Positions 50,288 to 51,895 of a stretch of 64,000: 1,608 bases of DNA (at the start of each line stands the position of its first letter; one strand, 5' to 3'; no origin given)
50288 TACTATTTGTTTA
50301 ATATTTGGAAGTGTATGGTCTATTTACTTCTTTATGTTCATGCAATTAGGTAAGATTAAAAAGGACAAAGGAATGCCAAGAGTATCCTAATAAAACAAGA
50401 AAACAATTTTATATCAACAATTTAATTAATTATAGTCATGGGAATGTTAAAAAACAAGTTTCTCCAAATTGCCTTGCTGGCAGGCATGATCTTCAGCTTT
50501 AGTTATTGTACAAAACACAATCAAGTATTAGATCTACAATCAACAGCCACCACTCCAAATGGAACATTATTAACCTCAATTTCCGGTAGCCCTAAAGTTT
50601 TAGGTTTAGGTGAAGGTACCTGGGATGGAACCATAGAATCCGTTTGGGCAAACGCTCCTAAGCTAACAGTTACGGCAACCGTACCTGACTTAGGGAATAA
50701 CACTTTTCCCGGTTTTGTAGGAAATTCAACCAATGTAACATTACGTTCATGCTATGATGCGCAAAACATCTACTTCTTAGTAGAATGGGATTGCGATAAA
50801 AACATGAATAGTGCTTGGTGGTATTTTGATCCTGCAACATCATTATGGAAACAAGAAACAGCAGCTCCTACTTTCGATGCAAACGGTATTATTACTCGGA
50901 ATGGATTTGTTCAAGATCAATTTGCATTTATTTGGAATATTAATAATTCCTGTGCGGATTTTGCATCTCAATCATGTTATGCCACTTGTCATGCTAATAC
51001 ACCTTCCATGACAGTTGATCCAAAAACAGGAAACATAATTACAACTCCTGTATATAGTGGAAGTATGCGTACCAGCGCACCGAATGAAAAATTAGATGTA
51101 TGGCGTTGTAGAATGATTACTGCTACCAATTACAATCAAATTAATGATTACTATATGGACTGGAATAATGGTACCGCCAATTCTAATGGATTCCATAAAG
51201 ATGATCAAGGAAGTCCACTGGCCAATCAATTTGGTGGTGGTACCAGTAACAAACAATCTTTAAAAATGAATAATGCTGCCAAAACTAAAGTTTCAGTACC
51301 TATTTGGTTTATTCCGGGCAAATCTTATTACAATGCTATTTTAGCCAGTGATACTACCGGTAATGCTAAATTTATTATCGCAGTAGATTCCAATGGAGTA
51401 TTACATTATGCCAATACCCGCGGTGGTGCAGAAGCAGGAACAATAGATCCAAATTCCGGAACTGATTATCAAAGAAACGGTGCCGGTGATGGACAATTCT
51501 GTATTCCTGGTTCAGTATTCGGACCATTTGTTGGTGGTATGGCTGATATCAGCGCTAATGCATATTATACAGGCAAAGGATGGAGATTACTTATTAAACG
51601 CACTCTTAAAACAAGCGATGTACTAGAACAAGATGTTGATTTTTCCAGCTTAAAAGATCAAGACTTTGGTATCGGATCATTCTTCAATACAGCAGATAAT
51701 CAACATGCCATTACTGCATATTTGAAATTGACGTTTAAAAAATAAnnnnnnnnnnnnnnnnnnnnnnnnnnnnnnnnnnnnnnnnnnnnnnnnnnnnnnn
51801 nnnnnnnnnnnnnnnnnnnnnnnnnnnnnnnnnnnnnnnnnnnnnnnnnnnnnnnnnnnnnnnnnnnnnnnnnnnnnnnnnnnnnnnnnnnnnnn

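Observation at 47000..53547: Seven-gene operon resembling a quinone-to-outer-membrane electron conduit (NrfC/ActC-like module + lipoprotein cytochromes + DUF5777 barrel)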

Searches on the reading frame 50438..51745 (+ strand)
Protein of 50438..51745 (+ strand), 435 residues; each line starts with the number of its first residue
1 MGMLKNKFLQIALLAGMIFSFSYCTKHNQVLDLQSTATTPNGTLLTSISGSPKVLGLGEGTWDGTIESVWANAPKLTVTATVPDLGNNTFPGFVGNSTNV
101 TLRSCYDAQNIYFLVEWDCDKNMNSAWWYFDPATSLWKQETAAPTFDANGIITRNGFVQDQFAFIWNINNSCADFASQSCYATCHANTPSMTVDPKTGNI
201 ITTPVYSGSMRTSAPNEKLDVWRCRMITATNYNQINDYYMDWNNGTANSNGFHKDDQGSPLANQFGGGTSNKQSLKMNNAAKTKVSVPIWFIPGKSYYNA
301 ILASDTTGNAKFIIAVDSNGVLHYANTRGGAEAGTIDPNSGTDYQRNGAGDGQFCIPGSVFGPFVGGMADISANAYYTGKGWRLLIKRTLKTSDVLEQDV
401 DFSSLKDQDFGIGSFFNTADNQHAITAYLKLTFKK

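Call 3: search_protein_families(library=pfam, proteins=[window:50438-51745:+], max_evalue=0.1)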
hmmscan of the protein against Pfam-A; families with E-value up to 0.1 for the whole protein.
window:50438-51745:+ (435 aa): 2 families
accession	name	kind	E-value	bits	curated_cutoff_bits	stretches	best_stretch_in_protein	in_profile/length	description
PF09459.16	EB_dh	-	5.4e-21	76.2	33.3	1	68-416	2-225/236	Ethylbenzene dehydrogenase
PF06452.16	CBM9_1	-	0.037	14.4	23.4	1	63-246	2-167/185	Carbohydrate family 9 binding domain-like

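Call 4: search_protein_families(library=ncbifam, proteins=[window:50438-51745:+], max_evalue=0.1)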
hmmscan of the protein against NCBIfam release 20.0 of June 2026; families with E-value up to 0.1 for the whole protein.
window:50438-51745:+ (435 aa): 0 families

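Call 8: find_homologous_proteins(query=window:50438-51745:+)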
Query window:50438-51745:+ (435 aa): 502 proteins with E <= 0.001 among 6983 candidates; the best 120 are listed.
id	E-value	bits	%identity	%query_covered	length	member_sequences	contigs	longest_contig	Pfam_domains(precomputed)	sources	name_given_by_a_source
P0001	8.4e-298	1005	99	100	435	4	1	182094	PF09459.17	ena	-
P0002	4.3e-142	492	54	98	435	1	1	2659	PF09459.17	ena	-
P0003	2.4e-140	486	54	100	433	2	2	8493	PF09459.17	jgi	jgi:hypothetical protein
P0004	1.2e-137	477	53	100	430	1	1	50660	PF09459.17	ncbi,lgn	ncbi:MAG: ethylbenzene dehydrogenase-related protein [Bacteroidia bacterium]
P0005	1.0e-136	474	54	100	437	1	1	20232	PF09459.17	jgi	jgi:hypothetical protein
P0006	5.6e-133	462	53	100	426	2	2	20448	PF09459.17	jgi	jgi:hypothetical protein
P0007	1.2e-131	458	50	100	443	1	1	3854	PF09459.17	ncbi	-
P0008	5.9e-127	442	51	100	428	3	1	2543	PF09459.17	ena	-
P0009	5.9e-127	442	52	96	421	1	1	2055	PF09459.17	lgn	-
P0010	7.7e-126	438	51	100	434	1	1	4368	PF09459.17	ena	-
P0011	7.8e-125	435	52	100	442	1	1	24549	PF09459.17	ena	-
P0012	4.7e-124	432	50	100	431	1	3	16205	PF09459.17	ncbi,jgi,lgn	-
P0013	1.2e-123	431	49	99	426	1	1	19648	PF09459.17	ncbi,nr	ncbi:MAG: ethylbenzene dehydrogenase-related protein [Bacteroidota bacterium]|nr:ethylbenzene dehydr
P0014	1.4e-123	431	53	100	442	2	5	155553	PF09459.17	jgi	jgi:hypothetical protein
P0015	1.2e-122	428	49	100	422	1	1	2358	PF09459.17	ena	-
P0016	1.4e-122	428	48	100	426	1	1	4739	PF09459.17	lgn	-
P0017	1.8e-122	427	53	99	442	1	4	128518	PF09459.17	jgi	jgi:hypothetical protein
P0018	2.7e-122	427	49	100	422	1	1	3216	PF09459.17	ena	-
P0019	3.9e-122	426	50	100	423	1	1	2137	PF09459.17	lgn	-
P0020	3.4e-121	423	49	98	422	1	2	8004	PF09459.17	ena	-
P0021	4.1e-121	423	52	100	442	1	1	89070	PF09459.17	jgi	jgi:Ethylbenzene dehydrogenase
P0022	4.4e-119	416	51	99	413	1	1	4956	PF09459.17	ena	-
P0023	5.6e-119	416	51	100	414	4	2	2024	PF09459.17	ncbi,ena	-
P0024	8.6e-119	415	50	99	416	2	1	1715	PF09459.17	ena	-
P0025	1.5e-118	414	49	100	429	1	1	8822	PF09459.17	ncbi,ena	-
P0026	3.6e-118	413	48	99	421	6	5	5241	PF09459.17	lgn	-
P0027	2.1e-117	411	47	99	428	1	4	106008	PF09459.17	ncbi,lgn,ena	-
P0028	2.2e-117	410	50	97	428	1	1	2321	PF09459.17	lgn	-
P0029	4.8e-117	409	48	98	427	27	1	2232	PF09459.17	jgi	jgi:hypothetical protein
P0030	6.6e-117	409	50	99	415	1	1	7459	PF09459.17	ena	-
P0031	8.0e-117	409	50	99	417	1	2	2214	PF09459.17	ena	-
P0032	5.8e-116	406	51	98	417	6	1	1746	PF09459.17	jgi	jgi:hypothetical protein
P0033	1.5e-115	404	50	100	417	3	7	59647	PF09459.17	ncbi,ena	-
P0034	7.6e-115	402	47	97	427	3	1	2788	PF09459.17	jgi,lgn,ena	jgi:hypothetical protein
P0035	8.3e-115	402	49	100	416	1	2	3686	PF09459.17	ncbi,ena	-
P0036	1.7e-114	401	48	99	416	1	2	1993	PF09459.17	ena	-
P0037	2.8e-114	400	50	100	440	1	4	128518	PF09459.17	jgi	jgi:hypothetical protein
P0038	2.2e-113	397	48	98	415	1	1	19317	PF09459.17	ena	-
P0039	2.2e-113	397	51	95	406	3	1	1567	PF09459.17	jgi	-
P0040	4.5e-113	396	48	97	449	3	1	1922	PF09459.17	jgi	jgi:hypothetical protein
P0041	8.8e-113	395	47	100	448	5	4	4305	PF09459.17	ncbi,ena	-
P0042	3.0e-112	394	47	100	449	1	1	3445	PF09459.17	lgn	-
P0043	3.3e-112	393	48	99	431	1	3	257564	PF09459.17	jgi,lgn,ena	jgi:hypothetical protein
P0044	2.5e-111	391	50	98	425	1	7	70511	PF09459.17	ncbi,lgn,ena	-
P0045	3.5e-111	390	48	100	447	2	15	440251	PF09459.17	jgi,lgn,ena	-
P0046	3.8e-111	390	48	97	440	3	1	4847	PF09459.17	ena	-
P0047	5.2e-111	389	47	100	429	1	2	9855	PF09459.17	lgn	-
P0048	5.7e-111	389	49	97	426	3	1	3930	PF09459.17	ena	-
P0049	1.4e-110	388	48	99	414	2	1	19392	PF09459.17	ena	-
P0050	2.6e-110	387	45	100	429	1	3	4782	PF09459.17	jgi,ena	jgi:hypothetical protein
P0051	4.0e-110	387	50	100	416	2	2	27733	PF09459.17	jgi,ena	-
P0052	6.1e-110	386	49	98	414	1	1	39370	PF09459.17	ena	-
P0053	1.3e-109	385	47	99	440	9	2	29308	PF09459.17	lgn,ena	-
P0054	5.5e-109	383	46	99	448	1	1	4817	PF09459.17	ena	-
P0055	2.0e-108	381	48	99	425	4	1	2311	PF09459.17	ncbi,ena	-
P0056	2.7e-108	381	48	100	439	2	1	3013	PF09459.17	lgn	-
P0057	3.3e-108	380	46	100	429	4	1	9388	PF09459.17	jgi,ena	-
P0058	6.2e-108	379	48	99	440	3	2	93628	PF09459.17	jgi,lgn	jgi:hypothetical protein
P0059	7.6e-108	379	46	100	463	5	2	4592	PF09459.17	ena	-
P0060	2.0e-107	378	48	99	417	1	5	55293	PF09459.17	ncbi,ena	-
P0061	2.0e-107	378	46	99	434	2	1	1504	PF09459.17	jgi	-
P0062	4.9e-107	376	45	99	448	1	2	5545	PF09459.17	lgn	-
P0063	1.0e-106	375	45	100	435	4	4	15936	PF09459.17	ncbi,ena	-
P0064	5.3e-106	373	46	100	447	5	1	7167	PF09459.17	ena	-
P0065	1.0e-105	372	44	100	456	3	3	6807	PF09459.17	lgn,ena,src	-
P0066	1.1e-105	372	47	97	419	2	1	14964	PF09459.17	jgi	-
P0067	1.2e-105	372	46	99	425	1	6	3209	PF09459.17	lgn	-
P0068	1.9e-105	371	48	98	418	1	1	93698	PF09459.17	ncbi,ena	-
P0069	8.1e-105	369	47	99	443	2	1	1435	PF09459.17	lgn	-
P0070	1.4e-104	368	47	100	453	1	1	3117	PF09459.17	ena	-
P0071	1.8e-104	368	47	100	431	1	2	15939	PF09459.17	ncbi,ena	-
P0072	7.2e-104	366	45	99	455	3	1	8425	PF09459.17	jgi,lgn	-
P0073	8.3e-104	366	47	100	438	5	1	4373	PF09459.17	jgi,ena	jgi:hypothetical protein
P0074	1.4e-103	365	47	100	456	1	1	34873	PF09459.17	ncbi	ncbi:MAG: ethylbenzene dehydrogenase-related protein [Chitinophagales bacterium]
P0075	6.8e-103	363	47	100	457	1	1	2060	PF09459.17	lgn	-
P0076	8.0e-103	362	46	99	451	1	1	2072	PF09459.17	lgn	-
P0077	8.1e-103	362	47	100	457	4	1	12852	PF09459.17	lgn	-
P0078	1.1e-102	362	46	100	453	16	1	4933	PF09459.17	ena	-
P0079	1.5e-102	362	46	99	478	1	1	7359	PF09459.17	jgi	jgi:hypothetical protein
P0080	3.3e-102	360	48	100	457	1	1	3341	PF09459.17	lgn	-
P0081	6.0e-102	360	48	97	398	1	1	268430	PF09459.17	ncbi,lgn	-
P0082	1.4e-101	358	45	98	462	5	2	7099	PF09459.17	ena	-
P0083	2.0e-101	358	48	97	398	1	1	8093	PF09459.17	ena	-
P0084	3.9e-101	357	48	100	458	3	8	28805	PF09459.17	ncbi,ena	-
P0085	3.7e-100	354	45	99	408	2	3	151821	PF09459.17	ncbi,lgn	-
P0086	6.2e-100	353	44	100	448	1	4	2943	PF09459.17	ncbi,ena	-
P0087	6.7e-100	353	46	100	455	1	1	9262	PF09459.17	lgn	-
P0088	1.7e-99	352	45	100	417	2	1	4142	PF09459.17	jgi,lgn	-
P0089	1.8e-99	351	45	97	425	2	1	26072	PF09459.17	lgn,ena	-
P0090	2.2e-99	351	44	100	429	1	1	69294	PF09459.17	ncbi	ncbi:MAG: ethylbenzene dehydrogenase-related protein [Bacteroidia bacterium]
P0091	5.1e-99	350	44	100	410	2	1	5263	PF09459.17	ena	-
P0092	7.5e-99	349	44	100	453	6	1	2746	PF09459.17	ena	-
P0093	1.2e-98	349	46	99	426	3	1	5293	PF09459.17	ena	-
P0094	1.2e-98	349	46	100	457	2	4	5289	PF09459.17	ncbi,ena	-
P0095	1.3e-98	349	43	99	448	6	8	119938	PF09459.17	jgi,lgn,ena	jgi:hypothetical protein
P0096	3.1e-98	347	45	98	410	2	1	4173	PF09459.17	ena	-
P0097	3.4e-98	347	45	98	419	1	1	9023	PF09459.17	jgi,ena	-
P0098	1.3e-96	342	44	99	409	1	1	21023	PF09459.17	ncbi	-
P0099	1.9e-96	341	44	100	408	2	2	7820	PF09459.17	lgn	-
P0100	7.1e-96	340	45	99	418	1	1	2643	PF09459.17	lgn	-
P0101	7.9e-96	339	44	100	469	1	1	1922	PF09459.17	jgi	jgi:hypothetical protein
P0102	5.9e-95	337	43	98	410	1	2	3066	PF09459.17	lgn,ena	-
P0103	1.2e-94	336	43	98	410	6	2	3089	PF09459.17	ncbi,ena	-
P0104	7.0e-94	333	44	98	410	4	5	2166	PF09459.17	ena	-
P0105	3.4e-93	331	43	97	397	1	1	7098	PF09459.17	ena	-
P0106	6.5e-93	330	43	99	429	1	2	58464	PF09459.17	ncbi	ncbi:MAG: ethylbenzene dehydrogenase-related protein [Bacteroidia bacterium]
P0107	6.6e-93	330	43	99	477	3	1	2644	PF09459.17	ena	-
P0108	1.3e-92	329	43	100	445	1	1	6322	PF09459.17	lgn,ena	-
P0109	4.6e-92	327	42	100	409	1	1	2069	PF09459.17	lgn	-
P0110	7.6e-92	326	44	97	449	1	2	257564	PF09459.17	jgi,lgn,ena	jgi:hypothetical protein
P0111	7.9e-92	326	43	100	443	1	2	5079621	PF09459.17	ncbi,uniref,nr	ncbi:ethylbenzene dehydrogenase-related protein [Flavisolibacter ginsenosidimutans]|uniref:Cytochrom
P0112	9.0e-92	326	43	100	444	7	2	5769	PF09459.17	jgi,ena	-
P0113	2.2e-91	325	42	98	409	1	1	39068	PF09459.17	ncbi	-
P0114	4.7e-91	324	42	97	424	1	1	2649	PF09459.17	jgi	jgi:hypothetical protein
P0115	4.7e-91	324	43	100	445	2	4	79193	PF09459.17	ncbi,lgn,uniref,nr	ncbi:ethylbenzene dehydrogenase-related protein [Mucilaginibacter sp.]|uniref:ethylbenzene dehydroge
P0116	4.9e-91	324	45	99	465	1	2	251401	PF09459.17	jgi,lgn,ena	-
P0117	1.8e-90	322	44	100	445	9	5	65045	PF09459.17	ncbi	ncbi:MAG: ethylbenzene dehydrogenase-related protein [Mucilaginibacter sp.]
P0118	2.0e-90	322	43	99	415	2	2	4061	PF09459.17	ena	-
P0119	2.5e-90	321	44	99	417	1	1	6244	PF09459.17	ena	-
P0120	5.1e-90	320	42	98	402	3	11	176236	PF09459.17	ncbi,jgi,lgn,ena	-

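Call 11: find_related_loci(query=A1, collection=genome_contigs, flank=10000)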
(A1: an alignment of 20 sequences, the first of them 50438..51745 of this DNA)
Query A1 (435 aa) in genome_contigs; peptide patterns used: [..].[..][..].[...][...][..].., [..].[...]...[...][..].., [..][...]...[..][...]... (x = any residue, [..] = any of these).
392 stretches matched a pattern; 279 encode a relative of the query (tblastn E <= 1e-3); the best 80 are kept; 80 distinct loci.
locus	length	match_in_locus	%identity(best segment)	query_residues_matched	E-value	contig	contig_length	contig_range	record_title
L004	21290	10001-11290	53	1-434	2e-141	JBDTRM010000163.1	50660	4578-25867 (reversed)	MAG: Bacteroidia bacterium isolate cluster3_bin.247 NODE_1621_length_50660_cov_8.906393, whole genome shotgun sequence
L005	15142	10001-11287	48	1-435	1e-132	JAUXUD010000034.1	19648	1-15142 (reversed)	MAG: Bacteroidota bacterium isolate C13_metabat.bin.6 C13_k141_11404, whole genome shotgun sequence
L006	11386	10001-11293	50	1-435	3e-131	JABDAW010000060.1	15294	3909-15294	MAG: Bacteroidetes bacterium isolate BWOrgHeat_Nextera81_MAG6 3300020670.a:Ga0206965_10283, whole genome shotgun sequenc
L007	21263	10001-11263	47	5-435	4e-124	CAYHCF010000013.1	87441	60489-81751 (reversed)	MAG TPA_asm: uncultured Chitinophaga sp. isolate ERP119702_co1_220 genome assembly, contig: NODE_161_length_87441_cov_95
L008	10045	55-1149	53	62-435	1e-123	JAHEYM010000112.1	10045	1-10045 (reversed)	MAG: Bacteroidetes bacterium isolate nzgw128 NODE_16993_length_10046_cov_2.834358, whole genome shotgun sequence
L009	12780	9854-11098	50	3-435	1e-122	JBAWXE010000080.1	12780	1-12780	MAG: Bacteroidota bacterium isolate ELA055 MAG055_80, whole genome shotgun sequence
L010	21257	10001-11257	50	1-435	1e-122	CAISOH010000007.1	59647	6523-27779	MAG: uncultured Bacteroidetes bacterium isolate MJ-time_bin-6658 genome assembly, contig: bin-6658:007/453, whole genome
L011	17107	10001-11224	51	9-435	2e-122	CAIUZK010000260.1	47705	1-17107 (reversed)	MAG: uncultured Bacteroidetes bacterium isolate MJ-time_bin-5616 genome assembly, contig: bin-5616:260/275, whole genome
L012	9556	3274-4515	48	4-435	3e-118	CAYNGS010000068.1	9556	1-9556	MAG TPA_asm: uncultured Flavipsychrobacter sp. isolate binchicken_co54_522 genome assembly, contig: NODE_13026_length_95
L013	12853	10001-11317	48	1-435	2e-117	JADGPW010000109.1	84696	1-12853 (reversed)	MAG: Chitinophagaceae bacterium isolate Chersky_580 k127_6676110, whole genome shotgun sequence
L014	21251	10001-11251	50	11-435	9e-117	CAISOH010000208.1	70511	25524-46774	MAG: uncultured Bacteroidetes bacterium isolate MJ-time_bin-6658 genome assembly, contig: bin-6658:208/453, whole genome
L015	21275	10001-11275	48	6-435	1e-116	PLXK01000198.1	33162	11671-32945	MAG: Bacteroidetes bacterium isolate palsa_969 73.20120700_P3D.455_contig_125643, whole genome shotgun sequence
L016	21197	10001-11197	49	21-434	7e-116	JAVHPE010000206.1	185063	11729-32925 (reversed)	MAG: Bacteroidia bacterium isolate WB02no2_35_113 NODE_4_length_185063_cov_74.441408, whole genome shotgun sequence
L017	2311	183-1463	48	4-435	3e-122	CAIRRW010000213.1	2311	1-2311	MAG: uncultured Bacteroidetes bacterium isolate MJ-time_bin-7887 genome assembly, contig: bin-7887:213/551, whole genome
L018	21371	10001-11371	47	1-435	2e-115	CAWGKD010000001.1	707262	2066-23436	MAG: uncultured Bacteroidetes bacterium isolate MFD05705.bin.1.56 genome assembly, contig: contig_26152, whole genome sh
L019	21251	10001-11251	48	4-435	3e-114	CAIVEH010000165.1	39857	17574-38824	MAG: uncultured Bacteroidetes bacterium isolate Umea2p3_bin-0931 genome assembly, contig: bin-0931:165/271, whole genome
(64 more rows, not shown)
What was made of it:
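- Carriers include Ferruginibacter and Sediminibacterium (call 11).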

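Call 12: search_solved_structures(query=A1, max_evalue=1, show_alignments=2)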
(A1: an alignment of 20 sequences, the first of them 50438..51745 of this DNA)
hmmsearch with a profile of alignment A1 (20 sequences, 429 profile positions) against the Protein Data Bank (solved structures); distinct sequences matched with E-value up to 1: 2.
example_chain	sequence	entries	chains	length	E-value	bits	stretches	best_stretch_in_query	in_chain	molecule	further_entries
7b04_C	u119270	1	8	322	3.8e-05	25.8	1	63-127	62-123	Nitrite oxidoreductase subunit C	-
7old_C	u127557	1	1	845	0.22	13.4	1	120-180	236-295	Elongation factor 2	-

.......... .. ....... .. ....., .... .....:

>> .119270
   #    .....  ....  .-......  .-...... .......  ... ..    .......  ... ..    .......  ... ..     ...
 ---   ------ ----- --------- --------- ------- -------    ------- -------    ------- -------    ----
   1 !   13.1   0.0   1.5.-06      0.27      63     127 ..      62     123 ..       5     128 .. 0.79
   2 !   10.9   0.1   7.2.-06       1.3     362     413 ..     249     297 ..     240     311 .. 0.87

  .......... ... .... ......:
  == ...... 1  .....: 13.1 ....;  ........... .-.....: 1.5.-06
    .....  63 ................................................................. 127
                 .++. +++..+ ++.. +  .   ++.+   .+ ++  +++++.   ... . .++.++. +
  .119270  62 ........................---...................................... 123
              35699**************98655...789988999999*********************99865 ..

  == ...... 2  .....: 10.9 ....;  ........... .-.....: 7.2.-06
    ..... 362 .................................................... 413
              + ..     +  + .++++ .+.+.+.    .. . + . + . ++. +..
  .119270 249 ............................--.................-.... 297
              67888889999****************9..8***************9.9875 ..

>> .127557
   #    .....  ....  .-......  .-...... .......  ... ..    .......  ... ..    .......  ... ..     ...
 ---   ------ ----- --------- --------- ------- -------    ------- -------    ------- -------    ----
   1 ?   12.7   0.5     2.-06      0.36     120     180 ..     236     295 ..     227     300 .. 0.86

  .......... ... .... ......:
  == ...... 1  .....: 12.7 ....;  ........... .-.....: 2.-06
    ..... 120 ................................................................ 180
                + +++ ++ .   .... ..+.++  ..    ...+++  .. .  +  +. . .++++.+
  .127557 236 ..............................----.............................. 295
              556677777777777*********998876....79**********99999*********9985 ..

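Call 15: find_encoding_contigs(protein=P0004, flank=10000, max_places=1)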
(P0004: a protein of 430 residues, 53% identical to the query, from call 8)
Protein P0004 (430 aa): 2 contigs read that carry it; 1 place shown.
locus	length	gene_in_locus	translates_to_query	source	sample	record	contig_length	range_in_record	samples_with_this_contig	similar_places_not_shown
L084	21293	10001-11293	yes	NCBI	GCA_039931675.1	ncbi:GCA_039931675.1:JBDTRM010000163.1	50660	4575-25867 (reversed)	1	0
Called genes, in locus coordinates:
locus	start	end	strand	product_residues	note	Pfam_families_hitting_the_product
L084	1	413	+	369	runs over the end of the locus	PF01594:AI-2E_transport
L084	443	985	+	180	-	PF00293:NUDIX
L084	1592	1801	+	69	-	-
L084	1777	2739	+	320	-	PF12838:Fer4_7 (faint), PF13237:Fer4_10 (faint), PF13187:Fer4_9 (faint), PF13247:Fer4_11, PF00037:Fer4 (weak), PF12797:Fer4_2 (weak), PF12837:Fer4_6 (weak), PF13247:Fer4_11 (weak)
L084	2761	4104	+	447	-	PF03916:NrfD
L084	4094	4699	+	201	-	PF02369:Big_1 (weak)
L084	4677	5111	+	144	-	PF00034:Cytochrom_C, PF13442:Cytochrome_CBB3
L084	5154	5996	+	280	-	PF04264:YceI (weak)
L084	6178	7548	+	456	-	PF09459:EB_dh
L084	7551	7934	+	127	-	-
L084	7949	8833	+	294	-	PF19089:DUF5777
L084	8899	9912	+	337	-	-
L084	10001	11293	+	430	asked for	PF09459:EB_dh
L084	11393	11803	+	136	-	-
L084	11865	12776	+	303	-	PF19089:DUF5777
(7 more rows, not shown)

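Call 16: find_encoding_contigs(protein=P0013, flank=10000, max_places=1)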
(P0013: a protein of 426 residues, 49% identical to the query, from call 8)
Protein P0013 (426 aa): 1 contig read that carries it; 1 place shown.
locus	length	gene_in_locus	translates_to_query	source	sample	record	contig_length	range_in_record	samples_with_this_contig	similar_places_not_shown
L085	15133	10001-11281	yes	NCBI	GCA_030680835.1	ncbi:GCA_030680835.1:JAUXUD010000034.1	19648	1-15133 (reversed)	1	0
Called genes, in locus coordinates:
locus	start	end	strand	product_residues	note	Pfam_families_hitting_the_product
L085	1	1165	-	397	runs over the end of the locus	-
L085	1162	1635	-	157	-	PF00034:Cytochrom_C, PF13442:Cytochrome_CBB3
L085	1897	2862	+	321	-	PF12838:Fer4_7 (weak), PF13187:Fer4_9 (weak), PF13237:Fer4_10 (weak), PF13247:Fer4_11, PF00037:Fer4 (weak), PF12797:Fer4_2 (weak), PF12837:Fer4_6 (weak), PF13247:Fer4_11 (weak), +1 more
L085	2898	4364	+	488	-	PF03916:NrfD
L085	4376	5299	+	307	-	PF02369:Big_1 (faint)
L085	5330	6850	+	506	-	PF13573:SprB, PF18962:Por_Secre_tail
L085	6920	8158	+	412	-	-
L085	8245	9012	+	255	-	-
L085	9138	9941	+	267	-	-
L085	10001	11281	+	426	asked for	PF09459:EB_dh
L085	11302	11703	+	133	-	-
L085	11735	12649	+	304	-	PF19089:DUF5777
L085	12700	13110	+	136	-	PF00034:Cytochrom_C, PF13442:Cytochrome_CBB3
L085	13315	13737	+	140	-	PF13442:Cytochrome_CBB3, PF00034:Cytochrom_C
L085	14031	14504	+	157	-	PF22381:Staph_reg_Sar_Rot (weak), PF01047:MarR (weak), PF12802:MarR_2 (weak)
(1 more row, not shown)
